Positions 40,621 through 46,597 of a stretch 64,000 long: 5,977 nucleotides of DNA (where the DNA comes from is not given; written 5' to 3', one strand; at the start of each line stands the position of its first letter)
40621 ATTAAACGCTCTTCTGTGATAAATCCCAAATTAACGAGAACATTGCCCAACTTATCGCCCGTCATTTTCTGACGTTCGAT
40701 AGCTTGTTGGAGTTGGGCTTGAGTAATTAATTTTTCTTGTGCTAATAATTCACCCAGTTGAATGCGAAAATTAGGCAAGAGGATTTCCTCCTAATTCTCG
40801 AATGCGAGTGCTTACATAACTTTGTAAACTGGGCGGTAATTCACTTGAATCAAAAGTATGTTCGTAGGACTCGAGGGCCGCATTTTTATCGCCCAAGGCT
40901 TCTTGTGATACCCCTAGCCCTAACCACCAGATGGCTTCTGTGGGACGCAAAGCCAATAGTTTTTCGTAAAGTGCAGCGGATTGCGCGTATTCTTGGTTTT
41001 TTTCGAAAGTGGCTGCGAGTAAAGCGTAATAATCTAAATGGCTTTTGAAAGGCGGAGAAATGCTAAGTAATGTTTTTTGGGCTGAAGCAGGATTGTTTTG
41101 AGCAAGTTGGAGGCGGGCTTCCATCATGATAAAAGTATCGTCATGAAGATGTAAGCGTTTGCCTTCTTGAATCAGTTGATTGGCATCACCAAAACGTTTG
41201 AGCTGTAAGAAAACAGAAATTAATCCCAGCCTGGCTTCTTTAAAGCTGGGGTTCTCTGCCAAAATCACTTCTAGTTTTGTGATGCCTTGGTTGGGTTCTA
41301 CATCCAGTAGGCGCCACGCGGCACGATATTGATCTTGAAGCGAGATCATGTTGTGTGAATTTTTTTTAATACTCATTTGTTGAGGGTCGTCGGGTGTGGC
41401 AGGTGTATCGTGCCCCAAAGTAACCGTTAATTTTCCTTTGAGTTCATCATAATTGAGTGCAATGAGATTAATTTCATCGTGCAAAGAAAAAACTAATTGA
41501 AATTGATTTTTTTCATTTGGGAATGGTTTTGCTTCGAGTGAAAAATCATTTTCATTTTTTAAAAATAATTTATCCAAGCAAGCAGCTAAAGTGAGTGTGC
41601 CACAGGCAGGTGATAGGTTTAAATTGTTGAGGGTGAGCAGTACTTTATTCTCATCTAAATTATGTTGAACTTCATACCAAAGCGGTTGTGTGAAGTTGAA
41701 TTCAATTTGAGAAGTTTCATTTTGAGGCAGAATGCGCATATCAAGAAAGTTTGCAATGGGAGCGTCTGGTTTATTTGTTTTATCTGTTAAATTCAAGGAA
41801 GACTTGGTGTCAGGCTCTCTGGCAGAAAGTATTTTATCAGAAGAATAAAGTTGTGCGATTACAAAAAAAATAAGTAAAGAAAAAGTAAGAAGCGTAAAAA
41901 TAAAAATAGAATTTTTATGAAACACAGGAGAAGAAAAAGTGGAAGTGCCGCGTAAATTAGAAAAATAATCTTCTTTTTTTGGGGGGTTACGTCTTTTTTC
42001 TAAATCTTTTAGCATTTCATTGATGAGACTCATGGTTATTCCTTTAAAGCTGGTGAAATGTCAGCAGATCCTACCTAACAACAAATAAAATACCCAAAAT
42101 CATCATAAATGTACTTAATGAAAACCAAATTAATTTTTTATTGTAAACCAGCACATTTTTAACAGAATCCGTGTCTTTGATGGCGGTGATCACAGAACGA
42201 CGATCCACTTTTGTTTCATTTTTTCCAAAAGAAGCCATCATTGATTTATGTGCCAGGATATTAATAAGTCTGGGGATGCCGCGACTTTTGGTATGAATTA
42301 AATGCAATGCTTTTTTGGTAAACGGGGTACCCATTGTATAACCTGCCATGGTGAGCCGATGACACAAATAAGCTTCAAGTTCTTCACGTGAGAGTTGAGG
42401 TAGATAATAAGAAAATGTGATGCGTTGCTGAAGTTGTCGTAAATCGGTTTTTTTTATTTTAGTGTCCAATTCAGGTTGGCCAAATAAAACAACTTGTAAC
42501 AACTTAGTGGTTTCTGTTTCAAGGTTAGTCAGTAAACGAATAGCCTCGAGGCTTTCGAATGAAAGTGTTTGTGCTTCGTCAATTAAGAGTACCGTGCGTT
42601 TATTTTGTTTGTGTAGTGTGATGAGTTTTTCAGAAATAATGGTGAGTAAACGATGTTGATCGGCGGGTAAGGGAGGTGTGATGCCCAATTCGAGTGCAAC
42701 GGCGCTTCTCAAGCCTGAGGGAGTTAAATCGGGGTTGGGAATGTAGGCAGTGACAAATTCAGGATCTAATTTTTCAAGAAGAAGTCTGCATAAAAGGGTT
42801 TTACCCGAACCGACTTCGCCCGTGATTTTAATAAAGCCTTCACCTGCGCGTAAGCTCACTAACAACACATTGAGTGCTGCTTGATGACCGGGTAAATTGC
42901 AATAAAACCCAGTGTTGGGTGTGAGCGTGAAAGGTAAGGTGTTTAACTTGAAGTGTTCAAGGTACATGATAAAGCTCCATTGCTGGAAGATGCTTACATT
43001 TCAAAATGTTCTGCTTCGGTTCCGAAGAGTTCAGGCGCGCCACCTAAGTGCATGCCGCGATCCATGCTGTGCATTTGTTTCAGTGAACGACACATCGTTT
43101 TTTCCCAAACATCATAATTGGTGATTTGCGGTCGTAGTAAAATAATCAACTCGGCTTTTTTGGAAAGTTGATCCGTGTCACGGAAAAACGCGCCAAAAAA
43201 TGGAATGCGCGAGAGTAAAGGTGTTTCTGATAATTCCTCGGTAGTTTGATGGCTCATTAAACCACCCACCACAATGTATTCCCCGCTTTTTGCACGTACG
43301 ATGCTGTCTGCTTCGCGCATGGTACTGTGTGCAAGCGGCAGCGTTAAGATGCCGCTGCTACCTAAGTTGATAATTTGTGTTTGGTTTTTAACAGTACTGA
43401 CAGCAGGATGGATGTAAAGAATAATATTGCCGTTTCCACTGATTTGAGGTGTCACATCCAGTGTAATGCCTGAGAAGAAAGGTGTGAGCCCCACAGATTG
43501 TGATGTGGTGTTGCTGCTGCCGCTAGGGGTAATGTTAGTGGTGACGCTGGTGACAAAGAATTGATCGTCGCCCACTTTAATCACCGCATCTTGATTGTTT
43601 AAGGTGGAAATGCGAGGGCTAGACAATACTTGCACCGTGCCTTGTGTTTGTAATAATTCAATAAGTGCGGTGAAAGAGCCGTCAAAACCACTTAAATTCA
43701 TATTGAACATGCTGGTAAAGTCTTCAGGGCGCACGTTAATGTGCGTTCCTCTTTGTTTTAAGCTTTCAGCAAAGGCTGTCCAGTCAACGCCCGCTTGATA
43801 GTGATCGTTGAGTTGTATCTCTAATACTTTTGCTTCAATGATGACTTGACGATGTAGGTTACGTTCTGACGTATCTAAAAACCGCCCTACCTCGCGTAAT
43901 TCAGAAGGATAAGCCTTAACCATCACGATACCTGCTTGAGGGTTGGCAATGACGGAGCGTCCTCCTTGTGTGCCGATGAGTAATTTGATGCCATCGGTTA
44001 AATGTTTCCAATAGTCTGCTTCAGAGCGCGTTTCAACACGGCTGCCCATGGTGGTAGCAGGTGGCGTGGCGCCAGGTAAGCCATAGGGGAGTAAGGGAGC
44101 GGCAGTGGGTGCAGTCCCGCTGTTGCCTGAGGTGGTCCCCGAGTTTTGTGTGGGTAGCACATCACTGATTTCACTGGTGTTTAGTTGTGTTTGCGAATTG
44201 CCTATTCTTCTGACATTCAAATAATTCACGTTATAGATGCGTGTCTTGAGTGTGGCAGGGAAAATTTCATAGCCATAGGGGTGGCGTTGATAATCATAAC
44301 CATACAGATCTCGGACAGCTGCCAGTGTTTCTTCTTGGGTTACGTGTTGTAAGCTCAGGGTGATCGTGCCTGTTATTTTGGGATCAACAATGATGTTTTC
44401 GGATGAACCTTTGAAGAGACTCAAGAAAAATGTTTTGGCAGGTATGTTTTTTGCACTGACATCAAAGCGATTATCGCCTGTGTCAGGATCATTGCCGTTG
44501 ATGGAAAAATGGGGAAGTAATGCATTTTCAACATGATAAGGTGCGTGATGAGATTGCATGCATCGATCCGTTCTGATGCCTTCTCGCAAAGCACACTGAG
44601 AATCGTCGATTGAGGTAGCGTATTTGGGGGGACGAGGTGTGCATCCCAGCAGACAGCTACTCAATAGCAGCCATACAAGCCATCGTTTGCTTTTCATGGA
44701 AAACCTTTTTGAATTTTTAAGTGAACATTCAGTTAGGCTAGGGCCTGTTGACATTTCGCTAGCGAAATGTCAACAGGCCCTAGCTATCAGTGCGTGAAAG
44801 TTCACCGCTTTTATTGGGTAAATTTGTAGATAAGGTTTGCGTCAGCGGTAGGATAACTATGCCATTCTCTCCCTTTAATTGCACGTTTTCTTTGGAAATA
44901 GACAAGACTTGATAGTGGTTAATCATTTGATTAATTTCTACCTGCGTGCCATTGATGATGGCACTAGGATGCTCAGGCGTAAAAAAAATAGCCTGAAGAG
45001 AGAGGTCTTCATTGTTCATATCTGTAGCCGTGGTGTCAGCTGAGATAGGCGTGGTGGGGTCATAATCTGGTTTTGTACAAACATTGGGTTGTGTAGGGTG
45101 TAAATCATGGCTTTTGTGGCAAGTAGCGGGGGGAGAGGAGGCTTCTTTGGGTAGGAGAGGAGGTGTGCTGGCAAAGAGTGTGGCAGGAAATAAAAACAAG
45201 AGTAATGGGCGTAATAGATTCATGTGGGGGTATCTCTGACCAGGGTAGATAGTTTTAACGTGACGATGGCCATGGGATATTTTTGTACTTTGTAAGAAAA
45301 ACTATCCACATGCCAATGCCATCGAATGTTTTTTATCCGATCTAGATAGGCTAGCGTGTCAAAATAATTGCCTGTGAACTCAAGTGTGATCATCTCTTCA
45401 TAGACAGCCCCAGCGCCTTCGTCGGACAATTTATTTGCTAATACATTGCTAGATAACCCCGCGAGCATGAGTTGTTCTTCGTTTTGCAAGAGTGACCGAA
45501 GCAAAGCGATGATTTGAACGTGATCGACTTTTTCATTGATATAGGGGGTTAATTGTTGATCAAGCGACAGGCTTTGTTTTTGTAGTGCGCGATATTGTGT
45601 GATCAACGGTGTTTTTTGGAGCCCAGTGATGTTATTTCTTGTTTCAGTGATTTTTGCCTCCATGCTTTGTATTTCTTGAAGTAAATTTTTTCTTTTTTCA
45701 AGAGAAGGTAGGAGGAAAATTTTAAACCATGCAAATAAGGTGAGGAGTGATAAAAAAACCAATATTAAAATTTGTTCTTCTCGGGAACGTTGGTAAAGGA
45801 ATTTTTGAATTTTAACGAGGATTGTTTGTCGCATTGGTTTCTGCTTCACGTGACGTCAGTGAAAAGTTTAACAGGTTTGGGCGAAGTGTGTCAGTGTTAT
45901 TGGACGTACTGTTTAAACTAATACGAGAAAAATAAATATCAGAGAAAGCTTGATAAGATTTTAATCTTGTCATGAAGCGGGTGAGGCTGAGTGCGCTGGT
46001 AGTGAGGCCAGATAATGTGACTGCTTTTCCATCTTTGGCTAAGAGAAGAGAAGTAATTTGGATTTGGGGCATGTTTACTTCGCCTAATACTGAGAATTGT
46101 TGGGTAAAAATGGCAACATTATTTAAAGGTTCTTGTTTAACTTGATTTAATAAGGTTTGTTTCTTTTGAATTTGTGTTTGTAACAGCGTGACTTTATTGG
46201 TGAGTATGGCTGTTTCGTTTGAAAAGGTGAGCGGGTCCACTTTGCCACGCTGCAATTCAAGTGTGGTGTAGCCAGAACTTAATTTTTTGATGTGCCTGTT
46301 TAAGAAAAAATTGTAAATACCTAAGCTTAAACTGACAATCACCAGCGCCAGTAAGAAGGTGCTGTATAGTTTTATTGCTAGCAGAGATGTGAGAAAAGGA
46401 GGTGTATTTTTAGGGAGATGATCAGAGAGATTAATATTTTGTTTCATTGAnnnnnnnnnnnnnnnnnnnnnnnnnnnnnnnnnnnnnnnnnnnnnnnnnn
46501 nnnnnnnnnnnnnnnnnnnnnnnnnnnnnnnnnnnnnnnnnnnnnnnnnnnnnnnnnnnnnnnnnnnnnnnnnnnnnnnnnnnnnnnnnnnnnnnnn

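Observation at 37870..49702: Complete MSHA-type type IVa pilus locus in an otherwise Coxiellaceae/Legionellales-like genome, abutting mraY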

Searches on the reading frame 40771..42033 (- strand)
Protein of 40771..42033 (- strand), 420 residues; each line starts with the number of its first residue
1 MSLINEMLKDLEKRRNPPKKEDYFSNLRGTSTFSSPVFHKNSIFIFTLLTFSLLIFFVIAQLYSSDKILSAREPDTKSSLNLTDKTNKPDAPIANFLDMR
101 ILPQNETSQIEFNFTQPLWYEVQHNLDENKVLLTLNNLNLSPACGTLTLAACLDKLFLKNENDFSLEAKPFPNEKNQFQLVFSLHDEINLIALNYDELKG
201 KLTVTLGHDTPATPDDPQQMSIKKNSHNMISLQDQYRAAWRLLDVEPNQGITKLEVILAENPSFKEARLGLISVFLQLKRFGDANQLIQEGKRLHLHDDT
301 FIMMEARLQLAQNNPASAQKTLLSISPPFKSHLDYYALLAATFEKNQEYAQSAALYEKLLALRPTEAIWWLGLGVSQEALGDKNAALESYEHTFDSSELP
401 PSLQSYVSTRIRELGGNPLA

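Call 3: search_protein_families(library=pfam, proteins=[window:40771-42033:-], max_evalue=0.01)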
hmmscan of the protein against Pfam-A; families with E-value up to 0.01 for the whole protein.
window:40771-42033:- (420 aa): 10 families
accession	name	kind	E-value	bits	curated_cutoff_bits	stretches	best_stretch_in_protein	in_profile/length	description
PF14559.12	TPR_19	-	9e-12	45.6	25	0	249-291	9-51/68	Tetratricopeptide repeat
PF13432.12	TPR_16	-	3.8e-10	40.5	32.7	1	343-390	7-54/65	Tetratricopeptide repeat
PF00515.34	TPR_1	-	0.00038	20.6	27.8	0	368-391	2-25/34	Tetratricopeptide repeat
PF13428.12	TPR_14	-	0.00045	21.1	23.5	0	335-374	3-42/44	Tetratricopeptide repeat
PF07719.23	TPR_2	-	0.00074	19.9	27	0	335-365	3-33/34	Tetratricopeptide repeat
PF13176.12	TPR_7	-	0.00077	19.8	27.9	0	337-365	3-31/36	Tetratricopeptide repeat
PF13181.12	TPR_8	-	0.0013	19.1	25.7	0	334-365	2-33/34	Tetratricopeptide repeat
PF13174.12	TPR_6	-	0.0021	19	26.3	0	371-391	4-24/33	Tetratricopeptide repeat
PF13371.12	TPR_9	-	0.0038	17.7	35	1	344-404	6-61/73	Tetratricopeptide repeat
PF13424.12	TPR_12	-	0.0095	16.5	30.1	1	338-395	8-73/77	Tetratricopeptide repeat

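Call 5: search_protein_families(library=ncbifam, proteins=[window:40771-42033:-], max_evalue=0.01)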
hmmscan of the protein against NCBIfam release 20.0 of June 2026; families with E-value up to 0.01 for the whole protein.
window:40771-42033:- (420 aa): 5 families
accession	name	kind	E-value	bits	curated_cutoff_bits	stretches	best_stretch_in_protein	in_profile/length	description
TIGR02917.1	PEP_TPR_lipo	equivalog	7.8e-08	30.7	312.2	1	250-396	654-799/899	XrtA/PEP-CTERM system TPR-repeat protein PrsT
TIGR02552.1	LcrH_SycD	equivalog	1.4e-06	28.1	104.8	1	342-398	27-83/136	SycD/LcrH family type III secretion system chaperone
TIGR03939.1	PGA_TPR_OMP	equivalog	5.2e-05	21.6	366.65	1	336-410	89-166/800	poly-beta-1,6 N-acetyl-D-glucosamine export porin PgaA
NF052415.1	T3SS_chap_SctY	equivalog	8.8e-05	23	70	0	251-322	26-100/106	type III secretion apparatus assembly chaperone SctY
NF033920.0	C39_PA2778_fam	equivalog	0.0091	15.4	150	0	292-393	148-250/255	PA2778 family cysteine peptidase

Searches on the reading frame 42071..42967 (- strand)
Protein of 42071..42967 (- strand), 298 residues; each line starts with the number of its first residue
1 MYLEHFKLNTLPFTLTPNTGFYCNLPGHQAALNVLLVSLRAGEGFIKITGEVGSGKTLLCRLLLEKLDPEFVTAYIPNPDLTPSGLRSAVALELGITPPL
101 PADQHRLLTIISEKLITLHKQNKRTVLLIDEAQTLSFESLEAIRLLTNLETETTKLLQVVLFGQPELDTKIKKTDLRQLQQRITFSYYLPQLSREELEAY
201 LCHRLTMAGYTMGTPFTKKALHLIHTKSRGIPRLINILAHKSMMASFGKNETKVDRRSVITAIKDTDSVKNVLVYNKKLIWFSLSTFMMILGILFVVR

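Call 3: search_protein_families(library=pfam, proteins=[window:42071-42967:-], max_evalue=0.01)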
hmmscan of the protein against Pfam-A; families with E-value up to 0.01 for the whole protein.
window:42071-42967:- (298 aa): 3 families
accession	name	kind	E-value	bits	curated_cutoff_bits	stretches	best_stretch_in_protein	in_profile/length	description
PF13401.12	AAA_22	-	1.4e-29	103.5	27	1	42-169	4-128/130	AAA domain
PF13191.12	AAA_16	-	6.7e-10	40.1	32.6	1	30-153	10-162/167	AAA ATPase domain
PF00004.35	AAA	-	0.0016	19.3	21.2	1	48-171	3-114/131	ATPase family associated with various cellular activities (AAA)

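Call 5: search_protein_families(library=ncbifam, proteins=[window:42071-42967:-], max_evalue=0.01)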
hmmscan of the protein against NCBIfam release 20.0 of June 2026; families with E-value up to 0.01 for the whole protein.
window:42071-42967:- (298 aa): 3 families
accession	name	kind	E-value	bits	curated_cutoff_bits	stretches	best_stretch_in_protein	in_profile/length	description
TIGR03015.1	pepcterm_ATPase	hypoth_equivalog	1.6e-64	218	324.5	1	1-265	1-265/269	XrtA/PEP-CTERM system-associated ATPase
TIGR03797.1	NHLM_micro_ABC2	equivalog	0.008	14.7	709.4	0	37-66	472-502/686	NHLP bacteriocin export ABC transporter permease/ATPase subunit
TIGR02673.1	FtsE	equivalog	0.0084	15.8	264.85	0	26-73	12-58/214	cell division ATP-binding protein FtsE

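Call 11: find_encoding_contigs(protein=window:42071-42967:-, flank=10000, max_places=6)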
Protein window:42071-42967:- (298 aa): no gene with exactly this product is on record in the collection.

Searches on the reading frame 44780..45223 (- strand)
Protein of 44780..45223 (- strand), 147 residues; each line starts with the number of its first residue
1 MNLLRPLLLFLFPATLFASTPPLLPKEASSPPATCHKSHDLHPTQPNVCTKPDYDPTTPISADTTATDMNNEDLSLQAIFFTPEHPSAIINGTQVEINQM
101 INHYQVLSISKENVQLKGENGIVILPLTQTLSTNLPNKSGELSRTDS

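Call 3: search_protein_families(library=pfam, proteins=[window:44780-45223:-], max_evalue=0.01)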
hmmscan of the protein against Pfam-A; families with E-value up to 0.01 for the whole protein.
window:44780-45223:- (147 aa): 0 families

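Call 5: search_protein_families(library=ncbifam, proteins=[window:44780-45223:-], max_evalue=0.01)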
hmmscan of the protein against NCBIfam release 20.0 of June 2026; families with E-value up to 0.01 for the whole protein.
window:44780-45223:- (147 aa): 0 families

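Call 65: search_solved_structures(query=A6, max_evalue=10)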
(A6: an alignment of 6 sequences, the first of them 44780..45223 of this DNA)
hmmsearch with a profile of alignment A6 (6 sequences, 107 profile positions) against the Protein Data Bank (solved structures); distinct sequences matched with E-value up to 10: 5.
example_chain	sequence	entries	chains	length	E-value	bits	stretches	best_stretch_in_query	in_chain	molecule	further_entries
2lnv_A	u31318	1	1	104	0.22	14.6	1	40-100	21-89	General secretion pathway protein C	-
1aof_A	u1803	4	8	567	0.83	12.8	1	34-82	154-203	NITRITE REDUCTASE | CYTOCHROME CD1 NITRITE REDUCTASE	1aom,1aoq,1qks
8fxf_A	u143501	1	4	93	0.88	12.7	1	39-74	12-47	E3 ubiquitin-protein ligase TRIM56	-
1e2r_A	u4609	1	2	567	0.94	12.6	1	41-82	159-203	NITRITE REDUCTASE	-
7xt2_B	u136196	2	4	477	2.2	11.4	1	38-76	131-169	Tripartite motif-containing protein 72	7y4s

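Call 66: search_protein_families(library=pfam, alignment_id=A6, max_evalue=1)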
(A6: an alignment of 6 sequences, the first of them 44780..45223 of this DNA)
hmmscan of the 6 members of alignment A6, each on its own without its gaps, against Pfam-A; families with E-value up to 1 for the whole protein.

A. member 1, window:44780-45223:- (147 aa): 2 families
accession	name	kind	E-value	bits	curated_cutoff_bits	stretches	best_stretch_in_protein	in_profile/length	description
PF18401.7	Thioredoxin_13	-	0.043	14.1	26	1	60-112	49-100/136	Thioredoxin-like domain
PF25361.1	AAA_lid_RFC1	-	0.079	12.9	34.9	1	87-114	25-52/59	RFC1-like, AAA+ ATPase lid domain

B. families by the number of members that match (of 6 scanned): 8 families
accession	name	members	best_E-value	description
PF23893.1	Y4YQ_C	2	9e-07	Uncharacterised protein Y4YQ C-terminal domain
PF16537.11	T2SSB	2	0.00015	Type II secretion system protein B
PF11356.14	T2SSC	1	0.00027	Type II secretion system protein C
PF23862.1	CdsD_C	1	0.00028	CdsD C-terminal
PF18401.7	Thioredoxin_13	1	0.043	Thioredoxin-like domain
PF25361.1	AAA_lid_RFC1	1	0.079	RFC1-like, AAA+ ATPase lid domain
PF00879.23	Defensin_propep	1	0.096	Defensin propeptide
PF21621.3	MPI_cupin_dom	1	0.16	Mannose-6-phosphate isomerase, cupin domain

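Call 73: predict_structure(protein=window:44780-45223:-)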
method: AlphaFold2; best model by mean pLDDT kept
length: 147 residues; sequences in the alignment: 1
mean_pLDDT: 48.6   pTM: 0.32
mean pLDDT of the five models: 48.6, 48.0, 42.5, 42.2, 39.6
residues with pLDDT >= 90: 0; 70-90: 0; 50-70: 66; < 50: 81
segments of 3 or more residues with pLDDT < 50: 22-75, 129-147
pLDDT, mean of each block of 10 residues (from residue 1): 56 51 41 42 42 40 37 49 51 58 61 64 58 41 34
secondary structure, 60 per line:
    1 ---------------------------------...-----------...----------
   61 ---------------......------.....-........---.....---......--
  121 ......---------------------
elements in order: E34-36 E48-50 E76-81 E88-92 H94-101 E105-109 E113-118 E121-126

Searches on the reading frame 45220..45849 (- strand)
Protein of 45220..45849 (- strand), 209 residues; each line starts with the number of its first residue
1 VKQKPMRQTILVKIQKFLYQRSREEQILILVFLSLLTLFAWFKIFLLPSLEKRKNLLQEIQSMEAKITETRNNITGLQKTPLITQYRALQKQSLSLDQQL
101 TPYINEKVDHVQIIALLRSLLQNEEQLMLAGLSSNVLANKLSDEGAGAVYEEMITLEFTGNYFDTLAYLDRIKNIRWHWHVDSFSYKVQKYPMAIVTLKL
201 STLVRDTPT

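Call 3: search_protein_families(library=pfam, proteins=[window:45220-45849:-], max_evalue=0.01)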
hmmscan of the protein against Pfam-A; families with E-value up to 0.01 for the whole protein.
window:45220-45849:- (209 aa): 1 family
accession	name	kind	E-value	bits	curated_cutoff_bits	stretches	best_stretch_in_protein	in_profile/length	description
PF04612.17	T2SSM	-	0.0038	17.9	27.8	1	14-128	4-112/160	Type II secretion system (T2SS), protein M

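Call 5: search_protein_families(library=ncbifam, proteins=[window:45220-45849:-], max_evalue=0.01)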
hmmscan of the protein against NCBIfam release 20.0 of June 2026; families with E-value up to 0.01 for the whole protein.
window:45220-45849:- (209 aa): 0 families

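Call 64: search_solved_structures(query=A4, max_evalue=10)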
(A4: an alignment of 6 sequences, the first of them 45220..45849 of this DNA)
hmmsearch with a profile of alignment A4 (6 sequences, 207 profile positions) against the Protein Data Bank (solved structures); distinct sequences matched with E-value up to 10: 72 (the best 60 are shown).
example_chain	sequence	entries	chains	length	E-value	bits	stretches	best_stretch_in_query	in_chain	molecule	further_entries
3jc8_Oa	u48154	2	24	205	0.00015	24.7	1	77-185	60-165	PilO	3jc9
9tlt_A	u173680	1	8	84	0.018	18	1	45-105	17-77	Sc-apCC-2-KLHL20-4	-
9rgw_A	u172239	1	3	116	0.034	17.1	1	79-129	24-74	sc-apCC3-CW2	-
9rgx_A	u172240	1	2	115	0.06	16.3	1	79-139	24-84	sc-apCC3-ACW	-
9tls_A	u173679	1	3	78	0.076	15.9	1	44-104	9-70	Sc-apCC-2-KLHL20-3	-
9jqr_G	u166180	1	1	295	0.21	14.5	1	76-111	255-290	Vgamma9 T cell receptor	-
3vum_A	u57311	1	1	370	0.24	14.3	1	47-131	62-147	Mitogen-activated protein kinase 8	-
3vul_A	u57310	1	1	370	0.25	14.2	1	47-131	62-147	Mitogen-activated protein kinase 8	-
3vuk_A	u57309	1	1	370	0.25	14.2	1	47-131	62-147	Mitogen-activated protein kinase 8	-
3vui_A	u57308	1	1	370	0.25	14.2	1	47-131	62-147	Mitogen-activated protein kinase 8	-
8ia3_A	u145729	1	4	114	0.26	14.2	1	52-107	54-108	Upstream stimulatory factor 2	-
3vuh_A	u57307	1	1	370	0.3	14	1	47-131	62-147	Mitogen-activated protein kinase 8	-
3fv8_A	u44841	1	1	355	0.3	13.9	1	47-131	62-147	Mitogen-activated protein kinase 10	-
3fi2_A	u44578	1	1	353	0.31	13.9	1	47-131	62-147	Mitogen-activated protein kinase 10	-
2b1p_A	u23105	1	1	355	0.31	13.9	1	47-131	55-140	Mitogen-activated protein kinase 10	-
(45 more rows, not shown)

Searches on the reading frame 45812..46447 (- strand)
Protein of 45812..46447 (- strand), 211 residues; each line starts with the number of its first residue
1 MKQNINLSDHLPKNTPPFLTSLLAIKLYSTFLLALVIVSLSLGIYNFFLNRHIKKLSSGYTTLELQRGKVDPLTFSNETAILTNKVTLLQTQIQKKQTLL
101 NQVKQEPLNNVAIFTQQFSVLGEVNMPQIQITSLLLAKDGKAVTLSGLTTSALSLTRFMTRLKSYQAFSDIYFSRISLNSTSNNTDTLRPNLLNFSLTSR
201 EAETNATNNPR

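Call 3: search_protein_families(library=pfam, proteins=[window:45812-46447:-], max_evalue=0.01)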
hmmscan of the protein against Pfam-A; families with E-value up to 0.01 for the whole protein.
window:45812-46447:- (211 aa): 1 family
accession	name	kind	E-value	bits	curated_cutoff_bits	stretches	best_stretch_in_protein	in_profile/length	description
PF05137.18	PilN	-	1.5e-05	25.4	22.8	1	128-197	13-74/78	Fimbrial assembly protein (PilN)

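Call 5: search_protein_families(library=ncbifam, proteins=[window:45812-46447:-], max_evalue=0.01)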
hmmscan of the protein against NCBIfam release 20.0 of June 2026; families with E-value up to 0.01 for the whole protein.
window:45812-46447:- (211 aa): 0 families
